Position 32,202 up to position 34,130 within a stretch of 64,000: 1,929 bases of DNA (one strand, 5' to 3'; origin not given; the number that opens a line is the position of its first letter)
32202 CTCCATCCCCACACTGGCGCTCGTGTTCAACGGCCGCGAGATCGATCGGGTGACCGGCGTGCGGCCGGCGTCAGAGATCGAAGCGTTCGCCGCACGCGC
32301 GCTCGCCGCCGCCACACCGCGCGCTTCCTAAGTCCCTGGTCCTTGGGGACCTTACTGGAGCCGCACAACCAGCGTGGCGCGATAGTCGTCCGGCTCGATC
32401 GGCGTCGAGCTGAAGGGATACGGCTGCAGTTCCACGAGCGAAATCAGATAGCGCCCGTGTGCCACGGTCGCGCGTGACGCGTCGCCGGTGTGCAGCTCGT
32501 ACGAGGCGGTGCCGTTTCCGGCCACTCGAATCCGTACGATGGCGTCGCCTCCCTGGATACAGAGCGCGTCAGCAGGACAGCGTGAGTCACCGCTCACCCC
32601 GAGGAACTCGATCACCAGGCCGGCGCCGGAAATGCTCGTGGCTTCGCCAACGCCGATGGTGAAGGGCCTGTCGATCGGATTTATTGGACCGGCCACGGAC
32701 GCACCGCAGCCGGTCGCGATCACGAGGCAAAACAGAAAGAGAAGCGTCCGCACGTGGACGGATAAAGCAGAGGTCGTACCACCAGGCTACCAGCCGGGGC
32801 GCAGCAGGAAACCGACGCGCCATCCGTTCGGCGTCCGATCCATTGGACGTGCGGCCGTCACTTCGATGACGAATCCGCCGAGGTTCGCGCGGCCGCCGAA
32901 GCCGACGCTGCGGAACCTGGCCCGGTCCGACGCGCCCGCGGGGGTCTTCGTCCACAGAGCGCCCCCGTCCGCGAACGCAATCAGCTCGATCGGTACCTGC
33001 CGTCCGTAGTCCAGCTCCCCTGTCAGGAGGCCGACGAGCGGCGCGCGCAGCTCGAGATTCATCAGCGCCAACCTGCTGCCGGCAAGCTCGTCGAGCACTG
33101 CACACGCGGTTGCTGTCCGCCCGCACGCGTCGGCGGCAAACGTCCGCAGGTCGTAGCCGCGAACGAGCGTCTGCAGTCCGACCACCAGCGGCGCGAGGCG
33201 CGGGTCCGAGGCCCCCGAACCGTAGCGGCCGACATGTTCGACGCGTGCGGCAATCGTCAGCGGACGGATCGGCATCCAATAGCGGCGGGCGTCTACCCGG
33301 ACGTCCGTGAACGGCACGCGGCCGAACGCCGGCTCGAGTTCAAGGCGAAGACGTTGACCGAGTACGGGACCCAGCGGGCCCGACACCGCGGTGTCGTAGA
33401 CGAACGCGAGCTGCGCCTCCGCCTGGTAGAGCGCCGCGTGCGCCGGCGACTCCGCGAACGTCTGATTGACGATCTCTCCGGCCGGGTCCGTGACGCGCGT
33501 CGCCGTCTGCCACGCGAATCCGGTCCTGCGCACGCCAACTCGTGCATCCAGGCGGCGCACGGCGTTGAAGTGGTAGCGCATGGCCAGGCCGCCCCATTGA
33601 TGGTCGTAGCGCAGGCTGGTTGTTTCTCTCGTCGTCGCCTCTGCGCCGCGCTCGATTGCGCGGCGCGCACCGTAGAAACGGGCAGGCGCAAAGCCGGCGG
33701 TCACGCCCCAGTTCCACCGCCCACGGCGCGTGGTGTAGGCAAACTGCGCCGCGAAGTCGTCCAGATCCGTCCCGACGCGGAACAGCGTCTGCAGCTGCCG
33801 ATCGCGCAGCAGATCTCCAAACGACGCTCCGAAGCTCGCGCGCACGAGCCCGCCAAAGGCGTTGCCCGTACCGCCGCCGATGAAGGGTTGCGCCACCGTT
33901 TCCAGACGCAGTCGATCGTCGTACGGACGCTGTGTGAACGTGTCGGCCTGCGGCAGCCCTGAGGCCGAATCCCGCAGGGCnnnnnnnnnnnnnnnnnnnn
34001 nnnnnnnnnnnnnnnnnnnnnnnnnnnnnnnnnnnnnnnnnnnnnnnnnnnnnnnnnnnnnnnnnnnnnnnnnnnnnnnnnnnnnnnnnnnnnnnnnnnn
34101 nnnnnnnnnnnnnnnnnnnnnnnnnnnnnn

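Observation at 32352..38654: Co-oriented envelope cluster: two protease-domain/Omp85-barrel fusions with a PA2779-like anchored protein, a lipoprotein and a P-loop kinase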

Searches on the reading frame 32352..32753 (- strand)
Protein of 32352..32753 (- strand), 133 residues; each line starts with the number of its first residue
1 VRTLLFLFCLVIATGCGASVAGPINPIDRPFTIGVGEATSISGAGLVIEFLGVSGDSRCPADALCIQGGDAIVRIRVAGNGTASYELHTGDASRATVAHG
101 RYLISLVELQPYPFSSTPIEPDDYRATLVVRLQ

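Call 3: search_protein_families(library=pfam, proteins=[window:32352-32753:-], max_evalue=0.1)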
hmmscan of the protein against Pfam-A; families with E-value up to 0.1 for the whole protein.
window:32352-32753:- (133 aa): 0 families

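Call 4: search_protein_families(library=ncbifam, proteins=[window:32352-32753:-], max_evalue=0.1)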
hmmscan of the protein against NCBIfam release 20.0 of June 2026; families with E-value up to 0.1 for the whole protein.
window:32352-32753:- (133 aa): 0 families

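Call 69: search_solved_structures(query=window:32352-32753:-, max_evalue=10)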
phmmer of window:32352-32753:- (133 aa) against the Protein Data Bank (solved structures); distinct sequences matched with E-value up to 10: 1.
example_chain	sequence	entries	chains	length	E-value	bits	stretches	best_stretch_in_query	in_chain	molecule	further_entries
5lzb_z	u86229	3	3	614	0.52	13.6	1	30-119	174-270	Selenocysteine-specific elongation factor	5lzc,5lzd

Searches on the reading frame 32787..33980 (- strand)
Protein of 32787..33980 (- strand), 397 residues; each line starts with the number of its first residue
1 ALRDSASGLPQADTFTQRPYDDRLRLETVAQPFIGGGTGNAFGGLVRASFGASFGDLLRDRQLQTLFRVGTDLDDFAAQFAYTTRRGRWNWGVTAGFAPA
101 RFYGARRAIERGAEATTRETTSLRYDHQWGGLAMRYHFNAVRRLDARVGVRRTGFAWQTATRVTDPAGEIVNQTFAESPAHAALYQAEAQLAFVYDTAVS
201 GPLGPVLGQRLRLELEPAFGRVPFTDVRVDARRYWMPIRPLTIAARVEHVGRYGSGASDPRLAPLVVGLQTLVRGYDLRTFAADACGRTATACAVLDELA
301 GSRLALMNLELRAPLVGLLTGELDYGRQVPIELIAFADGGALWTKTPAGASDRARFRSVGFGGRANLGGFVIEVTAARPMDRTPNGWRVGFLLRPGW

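Call 34: search_protein_families(library=pfam, proteins=[window:32787-33980:-], max_evalue=1)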
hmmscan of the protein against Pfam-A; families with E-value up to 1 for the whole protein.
window:32787-33980:- (397 aa): 0 families
